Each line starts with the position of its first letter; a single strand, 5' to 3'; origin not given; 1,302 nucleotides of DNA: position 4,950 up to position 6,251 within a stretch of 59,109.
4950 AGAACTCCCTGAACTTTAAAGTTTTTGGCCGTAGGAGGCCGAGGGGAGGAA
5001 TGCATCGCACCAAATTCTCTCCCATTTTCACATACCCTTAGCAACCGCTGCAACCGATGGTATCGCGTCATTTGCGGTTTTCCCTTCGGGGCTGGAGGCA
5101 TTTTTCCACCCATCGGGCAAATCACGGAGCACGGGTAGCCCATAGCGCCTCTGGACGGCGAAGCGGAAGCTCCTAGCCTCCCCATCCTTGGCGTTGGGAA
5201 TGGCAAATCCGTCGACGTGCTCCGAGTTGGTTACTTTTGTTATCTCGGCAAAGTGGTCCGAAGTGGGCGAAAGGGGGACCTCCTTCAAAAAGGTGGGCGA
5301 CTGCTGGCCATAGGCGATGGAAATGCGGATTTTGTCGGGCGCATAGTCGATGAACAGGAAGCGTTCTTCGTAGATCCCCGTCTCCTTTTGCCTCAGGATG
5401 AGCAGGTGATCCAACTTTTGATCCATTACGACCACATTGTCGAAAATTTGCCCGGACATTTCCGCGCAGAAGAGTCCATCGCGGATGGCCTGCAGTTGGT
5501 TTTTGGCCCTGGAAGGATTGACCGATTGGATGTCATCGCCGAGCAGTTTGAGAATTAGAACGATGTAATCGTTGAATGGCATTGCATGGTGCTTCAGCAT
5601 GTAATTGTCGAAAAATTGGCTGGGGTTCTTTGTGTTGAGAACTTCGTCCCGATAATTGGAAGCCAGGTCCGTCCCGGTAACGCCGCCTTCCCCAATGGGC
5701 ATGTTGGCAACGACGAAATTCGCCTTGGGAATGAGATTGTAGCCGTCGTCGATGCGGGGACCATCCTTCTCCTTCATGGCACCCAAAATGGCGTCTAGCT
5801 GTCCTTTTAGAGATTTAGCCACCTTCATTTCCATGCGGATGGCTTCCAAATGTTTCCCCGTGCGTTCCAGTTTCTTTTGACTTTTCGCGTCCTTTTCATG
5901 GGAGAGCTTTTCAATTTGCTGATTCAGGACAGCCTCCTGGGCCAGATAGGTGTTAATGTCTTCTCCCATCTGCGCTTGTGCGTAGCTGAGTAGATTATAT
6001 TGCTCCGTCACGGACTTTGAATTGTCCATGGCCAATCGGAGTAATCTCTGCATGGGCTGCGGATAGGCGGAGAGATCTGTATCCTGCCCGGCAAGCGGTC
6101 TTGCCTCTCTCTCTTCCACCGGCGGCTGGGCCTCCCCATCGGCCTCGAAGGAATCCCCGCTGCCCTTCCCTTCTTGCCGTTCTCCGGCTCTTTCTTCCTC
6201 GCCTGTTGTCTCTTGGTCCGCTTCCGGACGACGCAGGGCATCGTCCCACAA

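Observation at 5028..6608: Orphan YopN/CopN (SctW)-like type III secretion gatekeeper homologue with a ~190-aa disordered N-terminal extension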

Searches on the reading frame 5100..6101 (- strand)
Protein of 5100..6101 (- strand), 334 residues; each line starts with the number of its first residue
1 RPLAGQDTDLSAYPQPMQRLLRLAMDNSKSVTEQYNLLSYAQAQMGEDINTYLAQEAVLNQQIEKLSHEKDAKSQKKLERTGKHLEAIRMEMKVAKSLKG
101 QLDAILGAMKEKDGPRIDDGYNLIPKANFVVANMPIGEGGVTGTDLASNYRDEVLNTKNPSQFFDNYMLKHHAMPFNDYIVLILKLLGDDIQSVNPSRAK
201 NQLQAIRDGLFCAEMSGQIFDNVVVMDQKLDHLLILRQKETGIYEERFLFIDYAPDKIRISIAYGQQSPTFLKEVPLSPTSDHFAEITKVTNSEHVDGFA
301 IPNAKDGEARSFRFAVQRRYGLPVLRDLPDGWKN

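Call 22: find_related_loci(query=A2, collection=genome_contigs, flank=10000)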
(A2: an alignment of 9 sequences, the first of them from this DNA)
Query A2 (334 aa) in genome_contigs; peptide patterns used: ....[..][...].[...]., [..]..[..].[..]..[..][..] (x = any residue, [..] = any of these).
60 stretches matched a pattern; 9 encode a relative of the query (tblastn E <= 1e-3); 9 distinct loci.
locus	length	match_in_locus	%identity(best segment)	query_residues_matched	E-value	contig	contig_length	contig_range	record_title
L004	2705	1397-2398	53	3-333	7e-118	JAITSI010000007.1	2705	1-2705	MAG: Puniceicoccales bacterium isolate Roe453_bin74 k119_386332, whole genome shotgun sequence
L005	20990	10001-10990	54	3-329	7e-111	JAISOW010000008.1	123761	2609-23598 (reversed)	MAG: Puniceicoccales bacterium isolate Iy174_bin61 k119_1216583, whole genome shotgun sequence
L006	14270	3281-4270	50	3-333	3e-104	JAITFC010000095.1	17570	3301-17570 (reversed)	MAG: Puniceicoccales bacterium isolate Nm470_bin87 k119_2342670, whole genome shotgun sequence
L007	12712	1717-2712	45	3-334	4e-90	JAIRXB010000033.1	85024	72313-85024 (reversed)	MAG: Puniceicoccales bacterium isolate Gsp477_bin14 k119_2118004, whole genome shotgun sequence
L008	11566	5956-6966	42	3-333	2e-83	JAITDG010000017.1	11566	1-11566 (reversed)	MAG: Puniceicoccales bacterium isolate Nm470_bin121 k119_326066, whole genome shotgun sequence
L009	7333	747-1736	44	3-326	6e-83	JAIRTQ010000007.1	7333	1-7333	MAG: Puniceicoccales bacterium isolate Ct408_bin89 k119_3988699, whole genome shotgun sequence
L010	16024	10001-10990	44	3-326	4e-79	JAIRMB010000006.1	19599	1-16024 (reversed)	MAG: Puniceicoccales bacterium isolate Cc175_bin8 k119_2595258, whole genome shotgun sequence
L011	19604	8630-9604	41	9-334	4e-73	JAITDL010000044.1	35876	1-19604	MAG: Puniceicoccales bacterium isolate Nm470_bin13 k119_4160191, whole genome shotgun sequence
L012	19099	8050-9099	31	1-334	4e-48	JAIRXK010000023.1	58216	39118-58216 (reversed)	MAG: Puniceicoccales bacterium isolate Gsp477_bin156 k119_3304628, whole genome shotgun sequence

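Call 23: search_solved_structures(query=A2, max_evalue=10, show_alignments=4)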
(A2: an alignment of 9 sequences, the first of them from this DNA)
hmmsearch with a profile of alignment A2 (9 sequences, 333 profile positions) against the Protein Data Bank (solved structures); distinct sequences matched with E-value up to 10: 2.
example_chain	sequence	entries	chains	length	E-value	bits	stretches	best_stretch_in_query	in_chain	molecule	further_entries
7yyg_A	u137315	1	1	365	0.0081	18.8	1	92-230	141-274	Putative outer protein N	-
1eq1_A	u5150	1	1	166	7.9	8.9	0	48-122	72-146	APOLIPOPHORIN-III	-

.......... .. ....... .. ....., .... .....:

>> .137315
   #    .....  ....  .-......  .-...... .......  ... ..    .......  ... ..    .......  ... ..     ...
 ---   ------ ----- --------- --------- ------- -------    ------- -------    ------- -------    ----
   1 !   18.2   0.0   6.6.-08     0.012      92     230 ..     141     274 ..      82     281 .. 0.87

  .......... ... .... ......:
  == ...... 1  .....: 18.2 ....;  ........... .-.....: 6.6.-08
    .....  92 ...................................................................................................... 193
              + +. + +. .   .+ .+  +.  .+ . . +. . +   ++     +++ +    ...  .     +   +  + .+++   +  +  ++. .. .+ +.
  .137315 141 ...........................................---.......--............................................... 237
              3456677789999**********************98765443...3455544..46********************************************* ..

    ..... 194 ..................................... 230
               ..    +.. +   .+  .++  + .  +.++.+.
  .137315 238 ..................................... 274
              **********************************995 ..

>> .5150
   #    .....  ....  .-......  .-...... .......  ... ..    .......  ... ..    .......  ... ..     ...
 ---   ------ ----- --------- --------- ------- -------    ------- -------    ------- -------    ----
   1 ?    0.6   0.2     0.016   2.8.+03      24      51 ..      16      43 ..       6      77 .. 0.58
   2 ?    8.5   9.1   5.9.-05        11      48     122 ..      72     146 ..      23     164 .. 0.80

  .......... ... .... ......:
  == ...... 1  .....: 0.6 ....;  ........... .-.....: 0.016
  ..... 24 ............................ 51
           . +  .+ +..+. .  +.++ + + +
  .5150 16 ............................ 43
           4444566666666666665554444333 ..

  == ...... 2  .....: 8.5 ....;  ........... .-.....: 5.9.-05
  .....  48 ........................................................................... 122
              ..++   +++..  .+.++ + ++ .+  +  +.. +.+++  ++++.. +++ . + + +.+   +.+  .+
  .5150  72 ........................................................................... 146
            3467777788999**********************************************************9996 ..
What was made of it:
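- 5373..6083 (-): Residues 176-412: SctW/HrpJ-like helical domain, equivalent to X-bundles 1 and 2 of gatekeepers. BopN E 0.008 (call 23).
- Checked: Only BopN was hit, at E = 0.008 (call 23).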

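Call 35: search_protein_representatives(alignment_id=A2)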
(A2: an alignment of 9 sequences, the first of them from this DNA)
Query: 9 sequences, 333 profile positions. Proteins with E-value up to 0.001 (for the whole library): 83; up to 1e-10: 35; up to 1e-30: 21. The best 83 are listed.
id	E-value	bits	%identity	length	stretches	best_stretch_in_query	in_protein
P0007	6.5e-161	551.6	-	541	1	2-332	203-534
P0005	3.8e-160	549.1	-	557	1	2-333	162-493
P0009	4.2e-159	545.7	-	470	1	2-327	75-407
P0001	7.2e-159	544.9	-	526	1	2-333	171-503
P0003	4.6e-156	535.7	-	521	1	2-330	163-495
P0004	3.6e-155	532.8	-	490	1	2-333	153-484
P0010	1.2e-108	379.8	-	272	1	85-331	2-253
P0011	8.7e-102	357.3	-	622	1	8-329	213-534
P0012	1.9e-80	287.1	-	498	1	5-329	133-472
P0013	2.3e-79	283.6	-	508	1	12-326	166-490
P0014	1.5e-78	280.9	-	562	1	7-327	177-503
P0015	5.5e-76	272.5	-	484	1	10-327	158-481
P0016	2.4e-70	253.9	-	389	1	4-181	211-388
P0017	1.7e-69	251.1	-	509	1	7-322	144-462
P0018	3.1e-66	240.4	-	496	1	2-331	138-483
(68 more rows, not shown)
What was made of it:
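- The family profile finds 83 proteins among 1.84 billion (call 35).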

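Call 38: search_protein_families(library=pfam, alignment_id=A4, max_evalue=0.001)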
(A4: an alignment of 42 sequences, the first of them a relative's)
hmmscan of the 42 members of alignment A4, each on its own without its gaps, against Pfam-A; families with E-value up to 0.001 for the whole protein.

A. member 1, P0039 (299 aa): 1 family
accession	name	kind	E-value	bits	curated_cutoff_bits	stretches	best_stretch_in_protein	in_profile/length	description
PF07201.16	HrpJ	-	2.2e-30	106.6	25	1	55-218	5-166/166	HrpJ-like domain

B. families by the number of members that match (of 42 scanned): 3 families
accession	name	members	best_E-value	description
PF07201.16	HrpJ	40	2.2e-30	HrpJ-like domain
PF09059.15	TyeA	34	6.8e-26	TyeA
PF02606.20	LpxK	1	5e-06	Tetraacyldisaccharide-1-P 4'-kinase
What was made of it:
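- Of the ~370-aa tier, 40 of 42 are Pfam HrpJ and 34 of 42 also carry TyeA (call 38).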

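Call 39: search_protein_families(library=pfam, alignment_id=A3, max_evalue=0.001)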
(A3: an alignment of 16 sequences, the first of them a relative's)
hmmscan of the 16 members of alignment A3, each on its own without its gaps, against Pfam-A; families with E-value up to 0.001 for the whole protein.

A. member 1, P0020 (452 aa): 1 family
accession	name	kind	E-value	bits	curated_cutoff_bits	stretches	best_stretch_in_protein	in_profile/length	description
PF09059.15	TyeA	-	3.9e-12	46.6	21.1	1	361-440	5-81/81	TyeA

B. families by the number of members that match (of 16 scanned): 1 family
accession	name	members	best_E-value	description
PF09059.15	TyeA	3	3.9e-12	TyeA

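Call 43: find_related_loci(query=A3, collection=genome_contigs, flank=10000)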
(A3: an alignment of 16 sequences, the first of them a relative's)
Query A3 (452 aa) in genome_contigs; peptide patterns used: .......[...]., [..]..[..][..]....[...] (x = any residue, [..] = any of these).
95 stretches matched a pattern; 39 encode a relative of the query (tblastn E <= 1e-3); 39 distinct loci.
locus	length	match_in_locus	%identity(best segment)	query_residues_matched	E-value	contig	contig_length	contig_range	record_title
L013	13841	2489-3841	78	1-452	0e+0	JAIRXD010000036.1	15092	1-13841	MAG: Puniceicoccales bacterium isolate Gsp477_bin142 k119_2446596, whole genome shotgun sequence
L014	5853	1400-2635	46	23-432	1e-107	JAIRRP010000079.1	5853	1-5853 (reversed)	MAG: Puniceicoccales bacterium isolate Ct408_bin121 k119_6425939, whole genome shotgun sequence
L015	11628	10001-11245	45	23-436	5e-101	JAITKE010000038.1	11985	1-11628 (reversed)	MAG: Puniceicoccales bacterium isolate Pcl387_bin38 k119_616029, whole genome shotgun sequence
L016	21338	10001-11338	41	18-451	5e-98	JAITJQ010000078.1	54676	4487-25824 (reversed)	MAG: Puniceicoccales bacterium isolate Pcl387_bin18 k119_2431840, whole genome shotgun sequence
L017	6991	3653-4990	42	13-441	8e-98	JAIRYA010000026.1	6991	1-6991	MAG: Puniceicoccales bacterium isolate Gsp477_bin23 k119_5536035, whole genome shotgun sequence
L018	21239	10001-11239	44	25-436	4e-96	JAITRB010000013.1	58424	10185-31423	MAG: Puniceicoccales bacterium isolate Roe453_bin126 k119_1252767, whole genome shotgun sequence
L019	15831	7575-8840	45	17-436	5e-104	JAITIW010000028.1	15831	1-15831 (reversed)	MAG: Puniceicoccales bacterium isolate Pcl387_bin136 k119_804193, whole genome shotgun sequence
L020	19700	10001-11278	39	21-448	1e-85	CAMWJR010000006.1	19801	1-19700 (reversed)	MAG TPA_asm: uncultured Verrucomicrobia bacterium isolate SRR14411247_bin.11_metawrap_v1.3_MAG genome assembly, contig:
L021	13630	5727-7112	35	23-439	1e-75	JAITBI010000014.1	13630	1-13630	MAG: Puniceicoccales bacterium isolate Ncb351_bin8 k119_4557107, whole genome shotgun sequence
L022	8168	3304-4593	35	17-432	3e-73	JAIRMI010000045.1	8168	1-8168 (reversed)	MAG: Puniceicoccales bacterium isolate Cc175_bin98 k119_2029738, whole genome shotgun sequence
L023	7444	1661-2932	36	23-432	1e-72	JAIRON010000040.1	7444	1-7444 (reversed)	MAG: Puniceicoccales bacterium isolate Cd354_bin81 k119_2035245, whole genome shotgun sequence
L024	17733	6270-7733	34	1-439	8e-72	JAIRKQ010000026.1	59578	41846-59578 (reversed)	MAG: Puniceicoccales bacterium isolate Cc175_bin120 k119_55194, whole genome shotgun sequence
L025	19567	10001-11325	42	23-449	2e-85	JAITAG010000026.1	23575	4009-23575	MAG: Puniceicoccales bacterium isolate Ncb351_bin30 k119_21015, whole genome shotgun sequence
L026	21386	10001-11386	33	12-436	4e-69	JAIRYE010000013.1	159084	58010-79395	MAG: Puniceicoccales bacterium isolate Gsp477_bin29 k119_342110, whole genome shotgun sequence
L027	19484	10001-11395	33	23-439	1e-68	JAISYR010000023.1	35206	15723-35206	MAG: Puniceicoccales bacterium isolate Nc350_bin44 k119_576897, whole genome shotgun sequence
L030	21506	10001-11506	35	21-447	9e-73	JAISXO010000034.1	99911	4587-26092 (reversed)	MAG: Puniceicoccales bacterium isolate Nc350_bin186 k119_933648, whole genome shotgun sequence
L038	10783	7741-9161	42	23-440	6e-70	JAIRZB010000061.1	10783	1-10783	MAG: Puniceicoccales bacterium isolate Gsp477_bin70 k119_2758771, whole genome shotgun sequence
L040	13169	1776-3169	40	23-439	4e-40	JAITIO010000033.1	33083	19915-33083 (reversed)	MAG: Puniceicoccales bacterium isolate Pcl387_bin12 k119_287487, whole genome shotgun sequence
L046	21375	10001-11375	37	23-434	2e-36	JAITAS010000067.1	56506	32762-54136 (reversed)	MAG: Puniceicoccales bacterium isolate Ncb351_bin52 k119_949420, whole genome shotgun sequence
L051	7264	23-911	39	184-443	5e-30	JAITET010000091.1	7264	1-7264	MAG: Puniceicoccales bacterium isolate Nm470_bin68 k119_2536496, whole genome shotgun sequence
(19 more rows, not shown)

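Call 45: search_protein_families(library=pfam, proteins=[L046:11434-11826:+, L023:3469-3897:+, L051:1846-2229:+, L021:8437-10518:+, L030:8329-9804:-, L018:7421-7867:-, L016:7685-7999:-, L030:6791-7258:-, L040:6641-8116:-, L038:957-2210:-], max_evalue=0.01)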
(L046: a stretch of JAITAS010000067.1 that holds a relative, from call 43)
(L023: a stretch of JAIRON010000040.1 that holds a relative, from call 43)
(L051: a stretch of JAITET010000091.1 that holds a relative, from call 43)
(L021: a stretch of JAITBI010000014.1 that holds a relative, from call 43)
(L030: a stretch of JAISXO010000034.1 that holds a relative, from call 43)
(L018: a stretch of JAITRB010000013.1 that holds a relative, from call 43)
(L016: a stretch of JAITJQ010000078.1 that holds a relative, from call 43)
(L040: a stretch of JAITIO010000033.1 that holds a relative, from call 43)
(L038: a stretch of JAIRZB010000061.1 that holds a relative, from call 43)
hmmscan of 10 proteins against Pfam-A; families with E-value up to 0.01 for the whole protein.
L046:11434-11826:+ (130 aa): 0 families

L023:3469-3897:+ (142 aa): 1 family
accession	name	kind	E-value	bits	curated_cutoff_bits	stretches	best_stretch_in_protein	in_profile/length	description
PF09474.15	Type_III_YscX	-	1.3e-17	64.7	25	1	18-140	2-118/119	Type III secretion system YscX (type_III_YscX)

L051:1846-2229:+ (127 aa): 2 families
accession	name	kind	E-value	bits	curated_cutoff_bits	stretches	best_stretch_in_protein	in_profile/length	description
PF13428.12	TPR_14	-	1.8e-05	25.4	23.5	1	7-46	2-41/44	Tetratricopeptide repeat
PF14559.12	TPR_19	-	0.00026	21.7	25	1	20-66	5-51/68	Tetratricopeptide repeat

L021:8437-10518:+ (693 aa): 1 family
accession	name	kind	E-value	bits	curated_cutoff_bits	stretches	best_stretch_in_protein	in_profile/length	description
PF00771.25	FHIPEP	-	5.6e-233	775.6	29.1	1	25-681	1-656/657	FHIPEP family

L030:8329-9804:- (491 aa): 6 families
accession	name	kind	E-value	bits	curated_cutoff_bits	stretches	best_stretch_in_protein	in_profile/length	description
PF16697.10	Yop-YscD_cpl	-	4.4e-15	56.2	33.2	1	7-95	1-92/94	Inner membrane component of T3SS, cytoplasmic domain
PF23893.1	Y4YQ_C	-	6.6e-07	29.5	27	1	449-486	16-53/53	Uncharacterised protein Y4YQ C-terminal domain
PF21934.1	Yop-YscD_ppl_3rd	-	1.1e-06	28.8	24.3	1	361-414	8-61/64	YscD/CdsD-like Bon-like domain 3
PF21937.1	Yop-YscD_ppl_2nd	-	1e-05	25.6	27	1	304-350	18-65/67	YscD/CdsD-like Bon-like domain 2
PF00498.31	FHA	-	0.00019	22.2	20.7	1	25-79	1-59/67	FHA domain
PF16693.10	Yop-YscD_ppl_1st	-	0.0073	16.4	24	0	231-273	6-48/62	YscD/CdsD-like Bon-like domain 1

L018:7421-7867:- (148 aa): 5 families
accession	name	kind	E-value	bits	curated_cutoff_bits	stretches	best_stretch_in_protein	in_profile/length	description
PF09613.16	HrpB1_HrpK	-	0.00037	20.6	29.3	1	21-141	6-124/126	Bacterial type III secretion protein (HrpB1_HrpK)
PF13428.12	TPR_14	-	0.0004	21.2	23.5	0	62-102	3-42/44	Tetratricopeptide repeat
PF14559.12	TPR_19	-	0.0011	19.6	25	0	43-84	8-49/68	Tetratricopeptide repeat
PF24603.1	TPR_30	-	0.0023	18.7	29.7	0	25-79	37-91/100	Tetratricopeptide repeat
PF13181.12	TPR_8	-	0.0094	16.5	25.7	0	63-85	4-26/34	Tetratricopeptide repeat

L016:7685-7999:- (104 aa): 1 family
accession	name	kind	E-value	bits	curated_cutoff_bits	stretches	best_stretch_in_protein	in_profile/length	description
PF09392.15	T3SS_needle_F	-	4.4e-06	27.2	29.4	1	63-103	31-71/71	Type III secretion needle MxiH, YscF, SsaG, EprI, PscF, EscF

L030:6791-7258:- (155 aa): 1 family
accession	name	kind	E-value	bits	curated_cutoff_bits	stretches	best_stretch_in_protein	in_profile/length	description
PF17001.10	T3SS_basalb_I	-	1.4e-06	29.1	32.4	1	80-154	19-94/94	Type III secretion basal body protein I, YscI, HrpB, PscI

L040:6641-8116:- (491 aa): 1 family
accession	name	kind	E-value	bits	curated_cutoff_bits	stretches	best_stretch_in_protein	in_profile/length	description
PF02446.23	Glyco_hydro_77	-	3.8e-39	135.3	25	1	101-327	96-322/465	4-alpha-glucanotransferase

L038:957-2210:- (417 aa): 3 families
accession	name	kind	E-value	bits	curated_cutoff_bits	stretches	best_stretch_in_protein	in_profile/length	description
PF00109.32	ketoacyl-synt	-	3.4e-34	119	20.8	1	10-251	2-252/252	Beta-ketoacyl synthase, N-terminal domain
PF02801.28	Ketoacyl-synt_C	-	1.5e-31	109.3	20.8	1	259-370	1-118/119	Beta-ketoacyl synthase, C-terminal domain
PF00108.29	Thiolase_N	-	1.1e-05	25.4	26.4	1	146-195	61-112/260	Thiolase, N-terminal domain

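Call 49: find_related_loci(query=A5, collection=genome_contigs, flank=6000)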
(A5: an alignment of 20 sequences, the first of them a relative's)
Query A5 (343 aa) in genome_contigs; peptide patterns used: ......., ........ (x = any residue, [..] = any of these).
97 stretches matched a pattern; 48 encode a relative of the query (tblastn E <= 1e-3); 46 distinct loci.
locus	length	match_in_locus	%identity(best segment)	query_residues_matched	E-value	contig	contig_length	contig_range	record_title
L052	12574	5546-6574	100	1-343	0e+0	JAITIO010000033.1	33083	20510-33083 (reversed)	MAG: Puniceicoccales bacterium isolate Pcl387_bin12 k119_287487, whole genome shotgun sequence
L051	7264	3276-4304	100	1-343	0e+0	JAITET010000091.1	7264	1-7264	MAG: Puniceicoccales bacterium isolate Nm470_bin68 k119_2536496, whole genome shotgun sequence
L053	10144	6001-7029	100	1-343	0e+0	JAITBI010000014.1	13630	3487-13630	MAG: Puniceicoccales bacterium isolate Ncb351_bin8 k119_4557107, whole genome shotgun sequence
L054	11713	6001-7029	100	1-343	0e+0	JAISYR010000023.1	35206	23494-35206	MAG: Puniceicoccales bacterium isolate Nc350_bin44 k119_576897, whole genome shotgun sequence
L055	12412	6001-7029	100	1-343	0e+0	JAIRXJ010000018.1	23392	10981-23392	MAG: Puniceicoccales bacterium isolate Gsp477_bin153 k119_2003747, whole genome shotgun sequence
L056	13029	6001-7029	99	1-343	0e+0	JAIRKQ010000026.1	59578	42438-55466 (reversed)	MAG: Puniceicoccales bacterium isolate Cc175_bin120 k119_55194, whole genome shotgun sequence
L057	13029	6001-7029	99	1-343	0e+0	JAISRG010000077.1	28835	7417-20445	MAG: Puniceicoccales bacterium isolate Kf353_bin47 k119_2435542, whole genome shotgun sequence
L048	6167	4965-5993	97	1-343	0e+0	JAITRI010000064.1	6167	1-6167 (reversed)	MAG: Puniceicoccales bacterium isolate Roe453_bin18 k119_2125253, whole genome shotgun sequence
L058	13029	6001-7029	97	1-343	0e+0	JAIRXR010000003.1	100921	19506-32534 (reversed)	MAG: Puniceicoccales bacterium isolate Gsp477_bin174 k119_6106704, whole genome shotgun sequence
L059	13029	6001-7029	96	1-343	0e+0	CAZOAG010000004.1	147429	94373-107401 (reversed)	MAG TPA_asm: uncultured Opitutales bacterium isolate SRP313737_co1_127 genome assembly, contig: NODE_124_length_147429_c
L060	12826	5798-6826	100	1-343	0e+0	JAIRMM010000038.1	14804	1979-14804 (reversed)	MAG: Puniceicoccales bacterium isolate Cd354_bin103 k119_35087, whole genome shotgun sequence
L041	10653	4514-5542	96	1-343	0e+0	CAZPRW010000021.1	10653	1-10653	MAG TPA_asm: uncultured Opitutales bacterium isolate SRP225648_co1_71 genome assembly, contig: NODE_16002_length_10653_c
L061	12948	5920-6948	95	1-343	0e+0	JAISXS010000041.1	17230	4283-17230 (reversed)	MAG: Puniceicoccales bacterium isolate Nc350_bin191 k119_3753098, whole genome shotgun sequence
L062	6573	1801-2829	92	1-343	0e+0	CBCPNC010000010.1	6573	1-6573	MAG: uncultured Opitutia bacterium isolate metabat2_coassembly.10_MAGs genome assembly, contig: k87_483817, whole genome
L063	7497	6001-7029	92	1-343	0e+0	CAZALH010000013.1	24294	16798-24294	MAG TPA_asm: uncultured Opitutales bacterium isolate SRP141132_co4_295 genome assembly, contig: NODE_1740_length_24294_c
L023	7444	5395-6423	91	1-343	0e+0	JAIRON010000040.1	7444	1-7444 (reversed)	MAG: Puniceicoccales bacterium isolate Cd354_bin81 k119_2035245, whole genome shotgun sequence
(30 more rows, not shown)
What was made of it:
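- On SctW / HrpJ gatekeeper family: SctV in 0 of 9 family-bearing MAGs against 37 of 39 neighbour-lineage MAGs (call 49).
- The search patterns still matched SctV at 53-56 % identity in other PVC classes (call 49). That includes 14 of 16 cases in which sctV lies on a different contig from sctW (calls 43, 49).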
